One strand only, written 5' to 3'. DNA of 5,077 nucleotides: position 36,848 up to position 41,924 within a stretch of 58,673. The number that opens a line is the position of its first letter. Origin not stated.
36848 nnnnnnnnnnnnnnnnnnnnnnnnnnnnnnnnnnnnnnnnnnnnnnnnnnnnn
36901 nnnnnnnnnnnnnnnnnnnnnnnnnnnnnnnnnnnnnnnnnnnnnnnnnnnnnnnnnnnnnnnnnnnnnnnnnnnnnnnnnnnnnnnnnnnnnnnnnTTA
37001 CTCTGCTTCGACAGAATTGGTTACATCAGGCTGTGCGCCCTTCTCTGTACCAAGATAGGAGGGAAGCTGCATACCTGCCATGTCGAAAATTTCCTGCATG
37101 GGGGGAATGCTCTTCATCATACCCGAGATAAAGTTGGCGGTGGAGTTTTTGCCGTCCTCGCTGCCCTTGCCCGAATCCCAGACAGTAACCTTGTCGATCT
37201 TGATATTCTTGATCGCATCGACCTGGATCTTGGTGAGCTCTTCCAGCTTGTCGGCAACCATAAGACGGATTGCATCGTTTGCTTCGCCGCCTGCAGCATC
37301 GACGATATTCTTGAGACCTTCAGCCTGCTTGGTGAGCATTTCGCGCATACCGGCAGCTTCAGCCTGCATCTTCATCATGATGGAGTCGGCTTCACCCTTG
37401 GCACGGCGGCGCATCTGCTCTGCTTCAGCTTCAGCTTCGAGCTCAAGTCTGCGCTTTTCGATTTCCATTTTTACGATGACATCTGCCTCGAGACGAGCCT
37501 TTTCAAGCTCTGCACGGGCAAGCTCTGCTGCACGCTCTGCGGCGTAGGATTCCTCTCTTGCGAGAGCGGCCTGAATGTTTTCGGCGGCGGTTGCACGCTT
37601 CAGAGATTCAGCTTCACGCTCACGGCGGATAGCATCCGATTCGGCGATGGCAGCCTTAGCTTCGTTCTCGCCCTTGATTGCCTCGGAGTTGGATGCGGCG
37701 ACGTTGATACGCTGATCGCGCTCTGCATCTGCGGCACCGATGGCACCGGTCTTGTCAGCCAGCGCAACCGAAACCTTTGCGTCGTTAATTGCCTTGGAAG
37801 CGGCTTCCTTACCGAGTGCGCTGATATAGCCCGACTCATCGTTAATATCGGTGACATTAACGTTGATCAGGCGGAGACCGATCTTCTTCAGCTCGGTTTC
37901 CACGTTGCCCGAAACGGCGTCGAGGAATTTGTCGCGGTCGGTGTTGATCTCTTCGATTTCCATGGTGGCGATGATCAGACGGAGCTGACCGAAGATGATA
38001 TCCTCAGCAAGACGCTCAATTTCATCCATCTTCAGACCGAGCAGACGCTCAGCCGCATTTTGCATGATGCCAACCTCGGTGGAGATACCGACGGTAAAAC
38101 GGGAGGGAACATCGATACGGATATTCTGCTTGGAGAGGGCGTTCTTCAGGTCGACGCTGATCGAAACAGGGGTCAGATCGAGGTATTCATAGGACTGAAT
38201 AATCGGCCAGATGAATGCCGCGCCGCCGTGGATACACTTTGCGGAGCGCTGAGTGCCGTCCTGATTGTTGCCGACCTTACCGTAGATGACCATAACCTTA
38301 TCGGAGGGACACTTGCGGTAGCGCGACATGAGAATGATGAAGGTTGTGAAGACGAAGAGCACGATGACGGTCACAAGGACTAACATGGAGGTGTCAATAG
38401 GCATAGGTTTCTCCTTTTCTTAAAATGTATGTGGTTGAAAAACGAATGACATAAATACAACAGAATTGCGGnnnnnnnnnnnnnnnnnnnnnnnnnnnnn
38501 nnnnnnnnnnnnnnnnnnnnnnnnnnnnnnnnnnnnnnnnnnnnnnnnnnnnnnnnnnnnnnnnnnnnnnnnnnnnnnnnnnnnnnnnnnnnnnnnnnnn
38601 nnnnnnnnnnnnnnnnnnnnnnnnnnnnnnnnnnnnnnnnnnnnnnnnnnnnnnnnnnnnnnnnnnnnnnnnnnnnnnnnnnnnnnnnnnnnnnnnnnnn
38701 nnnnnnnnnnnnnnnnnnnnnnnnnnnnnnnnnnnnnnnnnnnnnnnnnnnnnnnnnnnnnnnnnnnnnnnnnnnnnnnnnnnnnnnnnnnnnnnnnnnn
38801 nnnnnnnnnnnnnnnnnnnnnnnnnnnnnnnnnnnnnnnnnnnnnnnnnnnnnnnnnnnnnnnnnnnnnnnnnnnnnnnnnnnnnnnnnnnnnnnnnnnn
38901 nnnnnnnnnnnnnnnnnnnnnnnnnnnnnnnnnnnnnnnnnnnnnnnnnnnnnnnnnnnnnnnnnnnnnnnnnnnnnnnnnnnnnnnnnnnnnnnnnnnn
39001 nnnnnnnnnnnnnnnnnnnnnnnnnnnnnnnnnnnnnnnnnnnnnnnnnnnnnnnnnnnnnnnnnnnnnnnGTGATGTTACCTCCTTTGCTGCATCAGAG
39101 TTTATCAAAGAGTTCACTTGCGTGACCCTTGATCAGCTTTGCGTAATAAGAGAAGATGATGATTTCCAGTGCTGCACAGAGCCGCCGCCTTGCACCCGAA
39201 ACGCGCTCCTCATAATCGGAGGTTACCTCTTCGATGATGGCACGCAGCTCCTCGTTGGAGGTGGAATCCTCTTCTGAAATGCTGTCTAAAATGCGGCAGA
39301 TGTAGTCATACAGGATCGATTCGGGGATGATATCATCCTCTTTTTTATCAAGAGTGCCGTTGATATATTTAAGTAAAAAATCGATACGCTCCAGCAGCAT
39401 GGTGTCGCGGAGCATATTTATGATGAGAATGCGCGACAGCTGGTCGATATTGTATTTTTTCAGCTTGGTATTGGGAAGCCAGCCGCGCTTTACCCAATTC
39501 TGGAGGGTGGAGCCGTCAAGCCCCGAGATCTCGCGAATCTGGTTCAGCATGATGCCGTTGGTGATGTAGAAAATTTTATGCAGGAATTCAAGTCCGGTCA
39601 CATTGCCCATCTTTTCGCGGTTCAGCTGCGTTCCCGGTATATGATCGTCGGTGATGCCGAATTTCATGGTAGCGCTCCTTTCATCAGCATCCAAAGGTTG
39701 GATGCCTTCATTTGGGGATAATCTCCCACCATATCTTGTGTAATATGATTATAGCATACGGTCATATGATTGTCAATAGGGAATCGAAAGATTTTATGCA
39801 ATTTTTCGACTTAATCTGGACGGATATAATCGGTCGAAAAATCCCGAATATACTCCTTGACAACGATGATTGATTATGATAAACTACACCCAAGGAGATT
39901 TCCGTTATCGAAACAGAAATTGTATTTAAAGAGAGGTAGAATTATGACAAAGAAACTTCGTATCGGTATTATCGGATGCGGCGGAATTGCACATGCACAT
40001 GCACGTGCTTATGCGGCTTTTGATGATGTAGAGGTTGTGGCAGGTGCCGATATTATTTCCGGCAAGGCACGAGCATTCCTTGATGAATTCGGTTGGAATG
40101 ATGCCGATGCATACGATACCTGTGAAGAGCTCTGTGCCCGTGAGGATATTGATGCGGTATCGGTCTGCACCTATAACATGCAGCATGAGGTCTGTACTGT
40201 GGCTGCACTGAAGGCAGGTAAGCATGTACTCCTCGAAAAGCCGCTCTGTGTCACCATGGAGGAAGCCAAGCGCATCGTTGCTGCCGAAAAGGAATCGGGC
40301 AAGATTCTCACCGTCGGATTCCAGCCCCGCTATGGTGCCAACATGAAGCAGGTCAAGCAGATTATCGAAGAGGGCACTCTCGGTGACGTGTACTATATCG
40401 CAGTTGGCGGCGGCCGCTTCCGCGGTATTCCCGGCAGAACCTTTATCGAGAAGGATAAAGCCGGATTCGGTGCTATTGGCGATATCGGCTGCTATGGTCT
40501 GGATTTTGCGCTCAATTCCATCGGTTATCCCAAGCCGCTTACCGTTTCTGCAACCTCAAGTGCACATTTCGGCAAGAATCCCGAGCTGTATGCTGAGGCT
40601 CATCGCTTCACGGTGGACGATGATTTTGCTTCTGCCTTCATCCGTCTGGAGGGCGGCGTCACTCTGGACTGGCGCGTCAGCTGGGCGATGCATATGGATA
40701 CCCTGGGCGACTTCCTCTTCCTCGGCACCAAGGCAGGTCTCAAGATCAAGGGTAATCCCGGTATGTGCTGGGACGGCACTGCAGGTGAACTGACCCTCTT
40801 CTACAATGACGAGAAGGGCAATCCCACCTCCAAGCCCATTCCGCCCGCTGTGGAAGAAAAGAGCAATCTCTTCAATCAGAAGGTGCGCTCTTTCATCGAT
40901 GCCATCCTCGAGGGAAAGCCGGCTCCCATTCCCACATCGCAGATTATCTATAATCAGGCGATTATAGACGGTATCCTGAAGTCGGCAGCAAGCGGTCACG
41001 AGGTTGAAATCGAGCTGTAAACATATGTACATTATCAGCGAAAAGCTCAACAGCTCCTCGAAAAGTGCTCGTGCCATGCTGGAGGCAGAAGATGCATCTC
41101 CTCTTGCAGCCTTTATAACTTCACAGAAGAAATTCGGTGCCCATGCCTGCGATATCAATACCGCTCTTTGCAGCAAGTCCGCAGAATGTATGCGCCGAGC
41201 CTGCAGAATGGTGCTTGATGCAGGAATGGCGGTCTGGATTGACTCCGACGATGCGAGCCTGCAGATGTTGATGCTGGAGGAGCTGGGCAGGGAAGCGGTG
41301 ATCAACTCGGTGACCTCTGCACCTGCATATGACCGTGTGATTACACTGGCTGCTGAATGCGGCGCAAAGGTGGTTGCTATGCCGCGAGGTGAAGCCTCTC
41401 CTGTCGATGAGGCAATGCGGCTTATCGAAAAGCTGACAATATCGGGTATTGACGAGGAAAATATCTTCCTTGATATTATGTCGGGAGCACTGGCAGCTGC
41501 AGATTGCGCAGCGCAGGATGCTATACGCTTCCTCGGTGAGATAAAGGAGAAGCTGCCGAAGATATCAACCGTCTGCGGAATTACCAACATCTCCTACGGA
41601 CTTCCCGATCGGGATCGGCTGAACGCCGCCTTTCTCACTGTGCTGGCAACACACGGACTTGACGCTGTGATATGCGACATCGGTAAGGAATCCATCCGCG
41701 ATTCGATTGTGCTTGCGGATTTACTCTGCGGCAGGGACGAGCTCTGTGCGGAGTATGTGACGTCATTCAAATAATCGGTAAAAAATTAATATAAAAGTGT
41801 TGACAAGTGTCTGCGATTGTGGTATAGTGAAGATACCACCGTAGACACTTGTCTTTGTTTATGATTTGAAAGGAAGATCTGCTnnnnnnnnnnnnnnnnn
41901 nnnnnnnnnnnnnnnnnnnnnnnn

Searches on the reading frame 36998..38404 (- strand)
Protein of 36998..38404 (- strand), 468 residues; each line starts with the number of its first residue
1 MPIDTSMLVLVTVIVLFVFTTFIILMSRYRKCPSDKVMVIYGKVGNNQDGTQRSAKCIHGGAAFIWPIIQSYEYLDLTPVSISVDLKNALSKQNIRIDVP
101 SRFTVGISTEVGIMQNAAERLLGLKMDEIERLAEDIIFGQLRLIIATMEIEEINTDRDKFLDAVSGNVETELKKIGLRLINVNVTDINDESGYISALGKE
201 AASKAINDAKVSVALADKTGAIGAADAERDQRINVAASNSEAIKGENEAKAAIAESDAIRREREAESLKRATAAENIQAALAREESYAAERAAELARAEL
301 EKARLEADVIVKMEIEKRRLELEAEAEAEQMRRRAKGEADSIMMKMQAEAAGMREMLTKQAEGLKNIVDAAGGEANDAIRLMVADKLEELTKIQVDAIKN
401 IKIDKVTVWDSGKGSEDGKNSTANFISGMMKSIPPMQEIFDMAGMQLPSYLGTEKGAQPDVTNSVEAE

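Call 27: search_protein_families(library=pfam, proteins=[window:36998-38404:-], max_evalue=0.00001)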
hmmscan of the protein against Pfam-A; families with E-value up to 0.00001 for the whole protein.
window:36998-38404:- (468 aa): 1 family
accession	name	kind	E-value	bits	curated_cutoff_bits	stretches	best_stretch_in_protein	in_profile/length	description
PF01145.31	Band_7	-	9e-25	88.2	23.6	1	37-217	8-175/176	SPFH domain / Band 7 family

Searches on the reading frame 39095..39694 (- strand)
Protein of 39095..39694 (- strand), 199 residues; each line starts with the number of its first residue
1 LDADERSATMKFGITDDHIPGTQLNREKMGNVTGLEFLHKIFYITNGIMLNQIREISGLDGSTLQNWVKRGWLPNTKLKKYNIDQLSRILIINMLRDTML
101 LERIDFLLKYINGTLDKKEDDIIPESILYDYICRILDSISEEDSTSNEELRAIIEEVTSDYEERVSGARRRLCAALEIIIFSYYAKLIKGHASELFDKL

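Call 27: search_protein_families(library=pfam, proteins=[window:39095-39694:-], max_evalue=0.00001)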
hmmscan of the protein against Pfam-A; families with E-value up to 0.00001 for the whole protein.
window:39095-39694:- (199 aa): 1 family
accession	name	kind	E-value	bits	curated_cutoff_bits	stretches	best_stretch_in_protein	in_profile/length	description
PF08876.17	DUF1836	-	3.5e-11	43.5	27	1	54-130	31-103/105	Domain of unknown function (DUF1836)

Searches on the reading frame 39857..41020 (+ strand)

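Call 27: search_protein_families(library=pfam, proteins=[window:39857-41020:+], max_evalue=0.00001)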
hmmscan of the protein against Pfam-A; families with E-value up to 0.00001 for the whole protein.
window:39857-41020:+ (387 aa): 3 families
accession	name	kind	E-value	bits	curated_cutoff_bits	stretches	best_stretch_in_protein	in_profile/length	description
PF01408.29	GFO_IDH_MocA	-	9.3e-30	104.2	24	1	34-155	1-120/120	Oxidoreductase family, NAD-binding Rossmann fold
PF22725.1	GFO_IDH_MocA_C3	-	4.7e-16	59.4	27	1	164-295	2-123/124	GFO/IDH/MocA C-terminal domain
PF02894.22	GFO_IDH_MocA_C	-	3e-13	50.5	22.9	1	167-385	1-218/218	Oxidoreductase family, C-terminal alpha/beta domain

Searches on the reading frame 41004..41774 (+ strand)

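Call 27: search_protein_families(library=pfam, proteins=[window:41004-41774:+], max_evalue=0.00001)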
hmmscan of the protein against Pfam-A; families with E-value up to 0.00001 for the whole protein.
window:41004-41774:+ (256 aa): 1 family
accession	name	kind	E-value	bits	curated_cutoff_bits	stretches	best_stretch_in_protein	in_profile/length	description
PF00809.28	Pterin_bind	-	2.3e-11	44.3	25.5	1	18-223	7-242/244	Pterin binding enzyme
